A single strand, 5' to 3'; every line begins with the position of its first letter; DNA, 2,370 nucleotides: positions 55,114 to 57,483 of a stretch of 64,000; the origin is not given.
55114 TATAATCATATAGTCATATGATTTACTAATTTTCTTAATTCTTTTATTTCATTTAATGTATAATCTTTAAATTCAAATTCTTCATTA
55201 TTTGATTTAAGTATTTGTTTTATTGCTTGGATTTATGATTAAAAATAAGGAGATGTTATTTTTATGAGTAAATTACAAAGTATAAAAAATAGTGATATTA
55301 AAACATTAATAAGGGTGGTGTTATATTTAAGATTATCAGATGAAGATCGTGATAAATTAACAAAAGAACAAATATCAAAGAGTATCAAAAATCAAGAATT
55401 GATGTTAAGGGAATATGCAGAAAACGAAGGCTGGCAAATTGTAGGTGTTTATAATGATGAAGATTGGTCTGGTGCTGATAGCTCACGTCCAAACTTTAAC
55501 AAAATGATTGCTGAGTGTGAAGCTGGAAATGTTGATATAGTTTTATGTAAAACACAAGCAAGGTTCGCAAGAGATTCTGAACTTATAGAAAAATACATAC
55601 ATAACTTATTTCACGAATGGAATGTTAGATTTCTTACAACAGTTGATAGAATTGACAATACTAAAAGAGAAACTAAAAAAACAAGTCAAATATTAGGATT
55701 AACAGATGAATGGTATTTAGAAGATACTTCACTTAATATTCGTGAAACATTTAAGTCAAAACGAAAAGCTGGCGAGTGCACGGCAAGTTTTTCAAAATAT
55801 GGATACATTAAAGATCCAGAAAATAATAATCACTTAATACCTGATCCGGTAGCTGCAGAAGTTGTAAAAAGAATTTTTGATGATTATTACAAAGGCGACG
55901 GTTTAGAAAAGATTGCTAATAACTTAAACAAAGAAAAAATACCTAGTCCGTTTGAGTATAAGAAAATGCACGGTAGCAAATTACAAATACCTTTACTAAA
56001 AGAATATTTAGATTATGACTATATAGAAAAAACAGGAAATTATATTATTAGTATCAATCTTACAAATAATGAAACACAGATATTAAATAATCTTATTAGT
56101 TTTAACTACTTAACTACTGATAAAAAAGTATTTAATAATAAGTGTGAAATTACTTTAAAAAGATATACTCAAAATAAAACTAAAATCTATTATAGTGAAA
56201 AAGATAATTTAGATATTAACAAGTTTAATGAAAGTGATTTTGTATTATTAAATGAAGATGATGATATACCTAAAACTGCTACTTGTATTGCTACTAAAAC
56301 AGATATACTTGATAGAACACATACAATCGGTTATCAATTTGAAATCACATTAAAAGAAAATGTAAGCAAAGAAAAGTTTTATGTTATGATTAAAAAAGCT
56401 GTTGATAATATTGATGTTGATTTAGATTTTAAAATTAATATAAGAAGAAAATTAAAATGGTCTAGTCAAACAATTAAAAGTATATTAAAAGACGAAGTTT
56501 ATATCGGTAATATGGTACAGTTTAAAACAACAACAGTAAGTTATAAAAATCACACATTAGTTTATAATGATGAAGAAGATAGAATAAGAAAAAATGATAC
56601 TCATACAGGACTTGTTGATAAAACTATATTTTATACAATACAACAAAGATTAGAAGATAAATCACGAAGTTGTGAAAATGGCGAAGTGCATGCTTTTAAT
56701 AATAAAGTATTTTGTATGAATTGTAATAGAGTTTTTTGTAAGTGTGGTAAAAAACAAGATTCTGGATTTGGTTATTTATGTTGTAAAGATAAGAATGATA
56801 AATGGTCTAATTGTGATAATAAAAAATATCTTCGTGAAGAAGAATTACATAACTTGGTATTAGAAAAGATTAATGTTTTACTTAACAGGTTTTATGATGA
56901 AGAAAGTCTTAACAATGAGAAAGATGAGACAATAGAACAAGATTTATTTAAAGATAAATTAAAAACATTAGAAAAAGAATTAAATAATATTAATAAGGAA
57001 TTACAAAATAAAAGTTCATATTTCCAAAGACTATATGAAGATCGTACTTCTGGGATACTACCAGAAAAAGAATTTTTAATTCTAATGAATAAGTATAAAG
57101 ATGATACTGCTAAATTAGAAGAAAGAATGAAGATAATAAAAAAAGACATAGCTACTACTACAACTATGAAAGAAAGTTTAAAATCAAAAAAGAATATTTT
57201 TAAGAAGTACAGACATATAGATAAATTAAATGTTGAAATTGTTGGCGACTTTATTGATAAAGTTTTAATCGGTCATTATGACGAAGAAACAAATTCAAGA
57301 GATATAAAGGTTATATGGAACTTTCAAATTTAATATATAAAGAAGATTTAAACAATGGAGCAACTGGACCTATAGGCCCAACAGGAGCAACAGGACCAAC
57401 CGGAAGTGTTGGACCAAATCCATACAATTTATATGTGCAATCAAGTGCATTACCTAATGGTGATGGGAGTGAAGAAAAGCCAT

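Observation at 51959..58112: Collagen-like surface/exosporium-type gene split by a 5.3-kb element carrying a large serine recombinase; precise excision would rebuild the ORF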

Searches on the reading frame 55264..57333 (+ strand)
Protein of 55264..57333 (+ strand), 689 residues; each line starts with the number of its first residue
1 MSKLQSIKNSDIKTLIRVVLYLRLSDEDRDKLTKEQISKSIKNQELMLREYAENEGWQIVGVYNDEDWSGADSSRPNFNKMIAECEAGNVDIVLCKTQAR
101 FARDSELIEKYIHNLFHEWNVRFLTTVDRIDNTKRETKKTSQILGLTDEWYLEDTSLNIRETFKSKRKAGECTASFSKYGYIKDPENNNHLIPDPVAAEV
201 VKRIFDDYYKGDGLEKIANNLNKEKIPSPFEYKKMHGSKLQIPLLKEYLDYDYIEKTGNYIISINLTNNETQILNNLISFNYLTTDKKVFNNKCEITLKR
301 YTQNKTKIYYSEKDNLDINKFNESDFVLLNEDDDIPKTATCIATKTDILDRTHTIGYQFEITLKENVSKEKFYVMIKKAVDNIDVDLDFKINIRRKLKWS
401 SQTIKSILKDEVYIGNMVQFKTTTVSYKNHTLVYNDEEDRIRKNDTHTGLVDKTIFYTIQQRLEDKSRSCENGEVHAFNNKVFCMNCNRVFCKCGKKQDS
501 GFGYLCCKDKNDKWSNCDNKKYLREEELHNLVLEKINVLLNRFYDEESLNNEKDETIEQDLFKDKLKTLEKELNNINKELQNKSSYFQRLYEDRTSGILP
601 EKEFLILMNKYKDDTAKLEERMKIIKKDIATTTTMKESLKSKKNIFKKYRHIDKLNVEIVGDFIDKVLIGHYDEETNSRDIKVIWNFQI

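Call 8: search_protein_families(library=pfam, proteins=[window:55264-57333:+], max_evalue=0.01)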
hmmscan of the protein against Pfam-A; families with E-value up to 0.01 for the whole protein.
window:55264-57333:+ (689 aa): 4 families
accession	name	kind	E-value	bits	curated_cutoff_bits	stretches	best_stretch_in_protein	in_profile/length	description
PF00239.26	Resolvase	-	1.8e-21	77.2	23.3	1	18-171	1-144/145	Resolvase, N terminal domain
PF07508.19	Recombinase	-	1.8e-20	73.5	21.1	2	391-465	32-101/102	Recombinase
PF14287.11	DUF4368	-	3e-06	27.8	25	1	630-687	3-62/67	Domain of unknown function (DUF4368)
PF13408.12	Zn_ribbon_recom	-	8.7e-05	23.3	25.3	1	478-537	2-58/58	Recombinase zinc beta ribbon domain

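Call 9: search_protein_families(library=ncbifam, proteins=[window:55264-57333:+], max_evalue=0.01)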
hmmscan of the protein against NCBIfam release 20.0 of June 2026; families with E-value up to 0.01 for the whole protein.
window:55264-57333:+ (689 aa): 4 families
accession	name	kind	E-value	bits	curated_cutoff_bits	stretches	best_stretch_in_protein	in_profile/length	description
NF047343.1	SCCmet_CcrB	equivalog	1e-21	77.2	900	1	17-224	8-208/542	cassette chromosome recombinase CcrB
NF041201.1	recomb_XisF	equivalog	3.2e-21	75.8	375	1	69-582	40-401/465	fdxN element excision recombinase XisF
NF049883.1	resolv_YneB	equivalog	1.6e-07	31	175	1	18-152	2-128/211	YneB family resolvase-like protein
NF033518.0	transpos_IS607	equivalog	1.7e-06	27.7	110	1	11-113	50-143/187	IS607 family transposase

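Call 23: search_protein_families(library=phrogs, proteins=[window:55264-57333:+], max_evalue=0.01)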
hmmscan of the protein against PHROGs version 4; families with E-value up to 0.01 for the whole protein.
window:55264-57333:+ (689 aa): 2 families
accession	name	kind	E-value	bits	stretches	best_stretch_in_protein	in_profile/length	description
phrog_95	-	integration and excision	3.5e-82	278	2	10-232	82-297/651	integrase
phrog_125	-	DNA, RNA and nucleotide metabolism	4.6e-20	73.2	1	9-234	13-190/254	DNA invertase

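Call 24: search_protein_families(library=padloc, proteins=[window:55264-57333:+], max_evalue=0.01)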
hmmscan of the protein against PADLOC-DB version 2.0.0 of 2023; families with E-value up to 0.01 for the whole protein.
window:55264-57333:+ (689 aa): 0 families

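Call 25: find_homologous_proteins(query=window:55264-57330:+)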
Query window:55264-57330:+ (689 aa): 1415 proteins with E <= 0.001 among 8000 candidates; the best 120 are listed.
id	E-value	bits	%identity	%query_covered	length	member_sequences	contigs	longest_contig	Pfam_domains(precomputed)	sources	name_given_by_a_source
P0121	0.0e+0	1504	98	100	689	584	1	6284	PF07508.20,PF00239.27,PF13408.13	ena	-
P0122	0.0e+0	1425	92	100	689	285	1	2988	PF07508.20,PF00239.27,PF14287.12,PF13408.13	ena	-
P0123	0.0e+0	1338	86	100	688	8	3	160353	PF07508.20,PF00239.27,PF14287.12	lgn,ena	-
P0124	0.0e+0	1320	84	100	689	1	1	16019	PF07508.20,PF00239.27,PF14287.12,PF13408.13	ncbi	-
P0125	0.0e+0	1200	76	99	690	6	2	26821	PF07508.20,PF00239.27,PF14287.12,PF13408.13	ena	-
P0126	0.0e+0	1190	75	100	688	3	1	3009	PF07508.20,PF00239.27,PF13408.13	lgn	-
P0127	0.0e+0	1186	76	100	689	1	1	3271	PF07508.20,PF00239.27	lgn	-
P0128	0.0e+0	1162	74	99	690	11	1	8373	PF07508.20,PF00239.27,PF14287.12,PF13408.13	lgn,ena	-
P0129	0.0e+0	1138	74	98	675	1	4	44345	PF07508.20,PF00239.27,PF14287.12,PF13408.13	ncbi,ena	-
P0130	0.0e+0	1132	72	100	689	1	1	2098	PF07508.20,PF00239.27,PF14287.12,PF13408.13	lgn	-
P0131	0.0e+0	1110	72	98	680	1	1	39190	PF07508.20,PF00239.27,PF13408.13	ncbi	-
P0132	0.0e+0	1108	71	98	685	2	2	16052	PF07508.20,PF00239.27,PF14287.12,PF13408.13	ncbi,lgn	-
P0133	0.0e+0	1100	70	100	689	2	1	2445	PF07508.20,PF00239.27,PF14287.12,PF13408.13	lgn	-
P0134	0.0e+0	1099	70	100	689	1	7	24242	PF07508.20,PF00239.27,PF14287.12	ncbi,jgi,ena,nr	ncbi:MAG: DUF4368 domain-containing protein [Firmicutes bacterium]|nr:DUF4368 domain-containing prot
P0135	0.0e+0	1088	70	98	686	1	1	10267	PF07508.20,PF00239.27,PF14287.12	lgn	-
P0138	0.0e+0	1069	68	100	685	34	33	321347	PF07508.20,PF00239.27,PF14287.12,PF13408.13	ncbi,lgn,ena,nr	ncbi:MAG: recombinase family protein [Bacilli bacterium]|nr:recombinase family protein [Bacilli bact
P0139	0.0e+0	1068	69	98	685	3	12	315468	PF07508.20,PF00239.27,PF14287.12,PF13408.13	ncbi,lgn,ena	-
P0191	5.6e-250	849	56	100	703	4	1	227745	PF07508.20,PF00239.27,PF14287.12,PF13408.13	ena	-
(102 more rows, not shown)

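Call 26: find_encoding_contigs(protein=P0123, flank=9000, max_places=3)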
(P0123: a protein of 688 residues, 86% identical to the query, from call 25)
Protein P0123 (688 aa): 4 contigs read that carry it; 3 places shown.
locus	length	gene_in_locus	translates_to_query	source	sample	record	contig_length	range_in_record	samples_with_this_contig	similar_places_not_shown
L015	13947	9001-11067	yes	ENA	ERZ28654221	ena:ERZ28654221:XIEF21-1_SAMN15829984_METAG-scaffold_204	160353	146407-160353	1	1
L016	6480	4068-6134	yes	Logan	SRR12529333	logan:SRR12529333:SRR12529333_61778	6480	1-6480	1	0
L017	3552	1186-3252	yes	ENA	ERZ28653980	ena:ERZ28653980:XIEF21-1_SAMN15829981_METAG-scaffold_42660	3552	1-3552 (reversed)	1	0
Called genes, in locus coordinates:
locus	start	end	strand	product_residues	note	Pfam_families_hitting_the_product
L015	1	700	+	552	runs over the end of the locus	PF02534:T4SS-DNA_transf, PF01935:DUF87 (weak), PF10412:TrwB_AAD_bind, PF12696:TraG-D_C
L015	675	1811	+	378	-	PF00145:DNA_methylase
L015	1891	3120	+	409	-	PF01757:Acyl_transf_3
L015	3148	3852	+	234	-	-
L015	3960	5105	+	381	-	PF01381:HTH_3, PF12844:HTH_19, PF13443:HTH_26, PF13560:HTH_31 (weak), PF15731:MqsA_antitoxin (faint)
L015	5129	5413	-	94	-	-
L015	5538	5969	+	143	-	PF01047:MarR (faint), PF12844:HTH_19, PF13443:HTH_26 (faint), PF13560:HTH_31 (weak), PF01381:HTH_3, PF12844:HTH_19, PF13560:HTH_31 (weak), PF01381:HTH_3, +4 more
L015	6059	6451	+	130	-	-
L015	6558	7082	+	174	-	-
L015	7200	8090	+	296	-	-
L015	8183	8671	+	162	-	-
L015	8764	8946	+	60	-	-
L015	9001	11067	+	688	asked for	PF00239:Resolvase, PF07508:Recombinase, PF14287:DUF4368 (weak)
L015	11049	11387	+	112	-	PF01391:Collagen (weak)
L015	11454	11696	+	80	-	-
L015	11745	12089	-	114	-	-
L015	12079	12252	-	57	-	PF12728:HTH_17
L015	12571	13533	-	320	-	-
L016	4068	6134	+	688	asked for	PF00239:Resolvase, PF07508:Recombinase, PF14287:DUF4368 (weak)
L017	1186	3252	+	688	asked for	PF00239:Resolvase, PF07508:Recombinase, PF14287:DUF4368 (weak)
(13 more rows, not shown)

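Call 27: find_encoding_contigs(protein=P0138, flank=9000, max_places=4)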
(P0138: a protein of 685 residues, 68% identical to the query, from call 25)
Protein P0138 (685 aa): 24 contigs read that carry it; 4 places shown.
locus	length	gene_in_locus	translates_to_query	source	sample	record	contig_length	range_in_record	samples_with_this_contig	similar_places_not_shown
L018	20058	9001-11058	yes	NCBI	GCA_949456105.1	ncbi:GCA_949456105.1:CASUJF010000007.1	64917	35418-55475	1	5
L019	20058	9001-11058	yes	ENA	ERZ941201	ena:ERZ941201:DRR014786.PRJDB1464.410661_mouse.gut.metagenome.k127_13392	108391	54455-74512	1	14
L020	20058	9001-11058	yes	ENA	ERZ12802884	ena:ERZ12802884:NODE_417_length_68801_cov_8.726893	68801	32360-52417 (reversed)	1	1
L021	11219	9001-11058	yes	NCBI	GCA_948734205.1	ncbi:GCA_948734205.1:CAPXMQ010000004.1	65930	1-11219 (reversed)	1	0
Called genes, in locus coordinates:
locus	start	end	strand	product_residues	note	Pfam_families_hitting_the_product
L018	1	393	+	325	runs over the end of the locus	PF00724:Oxidored_FMN (faint), PF01207:Dus, PF01180:DHO_dh (weak), PF00977:His_biosynth (weak)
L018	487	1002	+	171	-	PF13302:Acetyltransf_3, PF00583:Acetyltransf_1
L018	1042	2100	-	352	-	-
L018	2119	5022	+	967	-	PF02463:SMC_N (faint), PF03193:RsgA_GTPase (faint), PF00005:ABC_tran (faint), PF13191:AAA_16 (faint), PF13555:AAA_29 (faint), PF20703:nSTAND1 (faint), PF17760:UvrA_inter, PF17755:UvrA_DNA-bind, +1 more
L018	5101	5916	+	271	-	PF01790:LGT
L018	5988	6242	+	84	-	-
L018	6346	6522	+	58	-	-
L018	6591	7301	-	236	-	-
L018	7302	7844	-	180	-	-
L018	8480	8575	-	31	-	-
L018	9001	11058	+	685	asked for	PF00239:Resolvase, PF07508:Recombinase, PF13408:Zn_ribbon_recom (weak), PF14287:DUF4368 (weak)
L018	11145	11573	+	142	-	-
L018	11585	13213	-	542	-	PF00239:Resolvase, PF07508:Recombinase, PF13408:Zn_ribbon_recom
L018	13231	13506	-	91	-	-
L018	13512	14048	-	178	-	-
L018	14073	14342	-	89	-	-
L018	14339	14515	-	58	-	-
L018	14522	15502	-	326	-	PF13481:AAA_25 (weak), PF00154:RecA_N, PF06745:ATPase, PF20720:nSTAND3 (faint), PF13614:AAA_31 (faint)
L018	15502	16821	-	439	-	PF03796:DnaB_C, PF06745:ATPase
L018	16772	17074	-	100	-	-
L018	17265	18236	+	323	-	-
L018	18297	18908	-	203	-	PF00239:Resolvase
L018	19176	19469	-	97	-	-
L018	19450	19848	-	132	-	-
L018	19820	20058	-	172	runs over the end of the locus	-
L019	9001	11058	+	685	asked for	PF00239:Resolvase, PF07508:Recombinase, PF13408:Zn_ribbon_recom (weak), PF14287:DUF4368 (weak)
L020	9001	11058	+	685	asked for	PF00239:Resolvase, PF07508:Recombinase, PF13408:Zn_ribbon_recom (weak), PF14287:DUF4368 (weak)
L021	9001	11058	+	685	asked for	PF00239:Resolvase, PF07508:Recombinase, PF13408:Zn_ribbon_recom (weak), PF14287:DUF4368 (weak)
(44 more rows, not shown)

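Call 28: find_encoding_contigs(protein=P0125, flank=9000, max_places=3)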
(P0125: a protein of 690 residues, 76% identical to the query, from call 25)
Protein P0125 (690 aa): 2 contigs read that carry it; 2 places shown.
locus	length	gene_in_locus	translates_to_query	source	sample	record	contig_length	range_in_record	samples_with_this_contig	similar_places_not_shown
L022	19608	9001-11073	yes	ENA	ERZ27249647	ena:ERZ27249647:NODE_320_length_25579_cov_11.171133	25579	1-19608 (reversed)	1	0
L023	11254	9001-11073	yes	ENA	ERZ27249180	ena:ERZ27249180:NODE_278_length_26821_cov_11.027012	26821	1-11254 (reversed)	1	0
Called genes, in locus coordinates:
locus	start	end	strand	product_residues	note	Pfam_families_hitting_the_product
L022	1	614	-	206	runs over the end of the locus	PF00300:His_Phos_1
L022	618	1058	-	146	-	PF01230:HIT (weak)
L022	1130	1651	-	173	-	-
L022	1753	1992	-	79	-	PF13443:HTH_26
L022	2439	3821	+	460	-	PF18555:MobL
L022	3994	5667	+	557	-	PF02534:T4SS-DNA_transf, PF01935:DUF87 (weak), PF10412:TrwB_AAD_bind, PF12696:TraG-D_C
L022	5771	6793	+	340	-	PF00145:DNA_methylase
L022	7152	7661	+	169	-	-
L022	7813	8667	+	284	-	-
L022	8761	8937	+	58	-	-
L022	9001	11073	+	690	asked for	PF00239:Resolvase, PF07508:Recombinase, PF13408:Zn_ribbon_recom (weak), PF14287:DUF4368 (weak)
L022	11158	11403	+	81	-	-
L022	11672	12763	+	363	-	PF00535:Glycos_transf_2, PF13424:TPR_12 (faint), PF13428:TPR_14 (faint), PF14559:TPR_19 (faint), PF00515:TPR_1 (faint), PF07719:TPR_2 (faint), PF13181:TPR_8 (faint)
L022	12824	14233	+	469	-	PF13240:Zn_Ribbon_1 (weak), PF24463:DUF7577 (weak)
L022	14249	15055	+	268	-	PF04893:Yip1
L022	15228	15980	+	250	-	PF02535:Zip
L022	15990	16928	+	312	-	PF01073:3Beta_HSD, PF01370:Epimerase, PF04321:RmlD_sub_bind, PF05368:NmrA (weak), PF07993:NAD_binding_4 (weak), PF13460:NAD_binding_10, PF16363:GDP_Man_Dehyd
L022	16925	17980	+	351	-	PF01734:Patatin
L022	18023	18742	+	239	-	PF20772:TACO1_YebC_N, PF01709:Transcrip_reg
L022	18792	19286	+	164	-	PF25087:GMPPB_C (faint), PF00132:Hexapep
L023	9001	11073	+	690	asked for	PF00239:Resolvase, PF07508:Recombinase, PF13408:Zn_ribbon_recom (weak), PF14287:DUF4368 (weak)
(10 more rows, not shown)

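Call 36: find_encoding_contigs(protein=P0121, flank=8000, max_places=4)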
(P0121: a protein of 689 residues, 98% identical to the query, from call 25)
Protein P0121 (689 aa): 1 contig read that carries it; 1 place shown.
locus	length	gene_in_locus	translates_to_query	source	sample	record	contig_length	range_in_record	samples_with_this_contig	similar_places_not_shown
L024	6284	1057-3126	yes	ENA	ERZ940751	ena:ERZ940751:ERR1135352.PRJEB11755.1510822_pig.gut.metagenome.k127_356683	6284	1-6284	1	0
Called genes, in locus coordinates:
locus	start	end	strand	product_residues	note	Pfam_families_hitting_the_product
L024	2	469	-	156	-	?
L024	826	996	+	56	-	-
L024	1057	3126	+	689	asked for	PF00239:Resolvase, PF07508:Recombinase, PF13408:Zn_ribbon_recom (weak)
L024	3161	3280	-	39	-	-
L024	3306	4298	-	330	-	PF10555:MraY_sig1 (weak), PF00953:Glycos_transf_4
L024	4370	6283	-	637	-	PF03717:PBP_dimer, PF00905:Transpeptidase, PF03793:PASTA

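Call 49: find_related_loci(query=window:55264-57330:+, collection=metagenome_contigs, flank=7000)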
Query window:55264-57330:+ (689 aa) in metagenome_contigs; peptide patterns used: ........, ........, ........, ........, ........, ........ (x = any residue, [..] = any of these).
73 stretches matched a pattern; 22 encode a relative of the query (tblastn E <= 1e-3); 21 distinct loci.
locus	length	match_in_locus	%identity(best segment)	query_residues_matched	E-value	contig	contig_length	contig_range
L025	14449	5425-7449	95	15-689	0e+0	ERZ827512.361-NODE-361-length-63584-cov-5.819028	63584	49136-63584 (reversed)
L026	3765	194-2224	95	13-689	0e+0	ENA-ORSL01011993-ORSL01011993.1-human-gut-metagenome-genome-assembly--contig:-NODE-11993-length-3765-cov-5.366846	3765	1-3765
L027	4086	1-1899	97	57-689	0e+0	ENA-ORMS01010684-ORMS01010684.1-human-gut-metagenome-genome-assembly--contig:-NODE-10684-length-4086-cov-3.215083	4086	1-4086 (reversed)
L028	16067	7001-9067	99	1-689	0e+0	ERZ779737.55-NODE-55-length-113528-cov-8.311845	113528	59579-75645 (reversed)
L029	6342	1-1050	96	340-689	0e+0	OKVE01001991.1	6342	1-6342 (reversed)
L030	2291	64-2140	75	17-688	0e+0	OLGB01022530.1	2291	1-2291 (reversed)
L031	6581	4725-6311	36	18-679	5e-36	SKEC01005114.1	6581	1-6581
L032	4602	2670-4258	36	38-688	2e-34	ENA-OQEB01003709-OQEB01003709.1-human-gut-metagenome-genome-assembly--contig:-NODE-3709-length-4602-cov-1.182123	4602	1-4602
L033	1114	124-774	34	17-238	1e-33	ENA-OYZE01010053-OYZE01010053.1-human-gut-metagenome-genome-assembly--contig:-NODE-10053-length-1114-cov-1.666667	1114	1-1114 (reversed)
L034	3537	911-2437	35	19-687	4e-32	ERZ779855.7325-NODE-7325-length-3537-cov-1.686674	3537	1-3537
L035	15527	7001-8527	35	19-687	1e-30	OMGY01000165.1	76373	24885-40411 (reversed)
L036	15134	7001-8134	35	19-549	2e-30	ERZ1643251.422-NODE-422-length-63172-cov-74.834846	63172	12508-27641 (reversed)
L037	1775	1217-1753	36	18-200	8e-29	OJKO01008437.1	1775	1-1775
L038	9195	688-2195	35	15-661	2e-30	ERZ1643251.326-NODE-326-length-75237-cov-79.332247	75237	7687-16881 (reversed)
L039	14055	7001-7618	32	19-229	2e-26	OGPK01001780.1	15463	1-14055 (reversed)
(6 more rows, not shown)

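Call 51: search_dna_similar(query=window:55264-57330:+, collection=plasmids, mode=protein, max_rows=15)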
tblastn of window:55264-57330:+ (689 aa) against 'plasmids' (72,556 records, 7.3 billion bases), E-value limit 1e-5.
Records with a match: 229; places in all: 276; records where one place covers at least 80% of the query: 9.
Best place of each record, by identity: <60% 229.
By first word of the organism name: Enterococcus 86; Bacillus 11; Subdoligranulum 9; Paracoccus 7; Cereibacter 7; Enterobacter 6; Staphylococcus 6; Priestia 6; Klebsiella 5; Clostridium 5; and 56 more.
By predicted mobility (MOB-suite, as given by PLSDB): non-mobilizable 102; conjugative 64; mobilizable 63.
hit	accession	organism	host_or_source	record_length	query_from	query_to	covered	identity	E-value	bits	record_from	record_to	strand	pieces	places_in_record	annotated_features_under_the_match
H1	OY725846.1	Subdoligranulum variabile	-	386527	16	687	75%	36.0%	7e-58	327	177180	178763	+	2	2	none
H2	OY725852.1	Subdoligranulum variabile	-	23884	16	689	83%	32.2%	3e-58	308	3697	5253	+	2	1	record has no annotation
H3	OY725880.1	Subdoligranulum variabile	-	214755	4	687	75%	34.1%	6e-63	320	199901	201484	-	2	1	none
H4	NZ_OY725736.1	Monoglobus pectinilyticus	-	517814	18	687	77%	31.2%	5e-28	231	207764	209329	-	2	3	recombinase family protein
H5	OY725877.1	Subdoligranulum variabile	-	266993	18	687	75%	30.2%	2e-23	224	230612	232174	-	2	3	none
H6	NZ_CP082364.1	Bacillus badius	bacterial cell,soil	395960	19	669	71%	31.7%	3e-32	234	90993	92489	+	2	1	recombinase family protein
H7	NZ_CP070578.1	Klebsiella pneumoniae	Homo sapiens,pressure ulcer swab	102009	18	669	80%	27.5%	5e-30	206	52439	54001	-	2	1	recombinase family protein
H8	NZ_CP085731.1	Klebsiella pneumoniae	Homo sapiens,urine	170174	18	669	80%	27.5%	5e-30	206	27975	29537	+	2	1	recombinase family protein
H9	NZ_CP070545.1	Citrobacter freundii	Homo sapiens,urine (permanent catheter)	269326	18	669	80%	27.5%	5e-30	206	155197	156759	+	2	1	recombinase family protein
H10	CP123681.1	Salmonella enterica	animal-swine-market swine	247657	18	669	80%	27.5%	2e-22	194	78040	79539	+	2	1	DUF4368 domain-containing protein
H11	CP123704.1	Salmonella enterica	animal-swine-market swine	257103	18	669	80%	27.5%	2e-22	194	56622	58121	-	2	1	DUF4368 domain-containing protein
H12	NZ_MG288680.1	Klebsiella pneumoniae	-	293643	18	669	80%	27.5%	2e-22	194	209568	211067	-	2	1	DUF4368 domain-containing protein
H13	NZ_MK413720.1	Enterobacter cloacae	Zhejiang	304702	18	669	80%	27.5%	2e-22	194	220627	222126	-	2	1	DUF4368 domain-containing protein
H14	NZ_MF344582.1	Citrobacter freundii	Homo sapiens,Urine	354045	18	669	80%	27.5%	2e-22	194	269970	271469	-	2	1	DUF4368 domain-containing protein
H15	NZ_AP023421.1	Pusillibacter faecalis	Homo sapiens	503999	18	687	72%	30.3%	3e-23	209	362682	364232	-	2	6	recombinase family protein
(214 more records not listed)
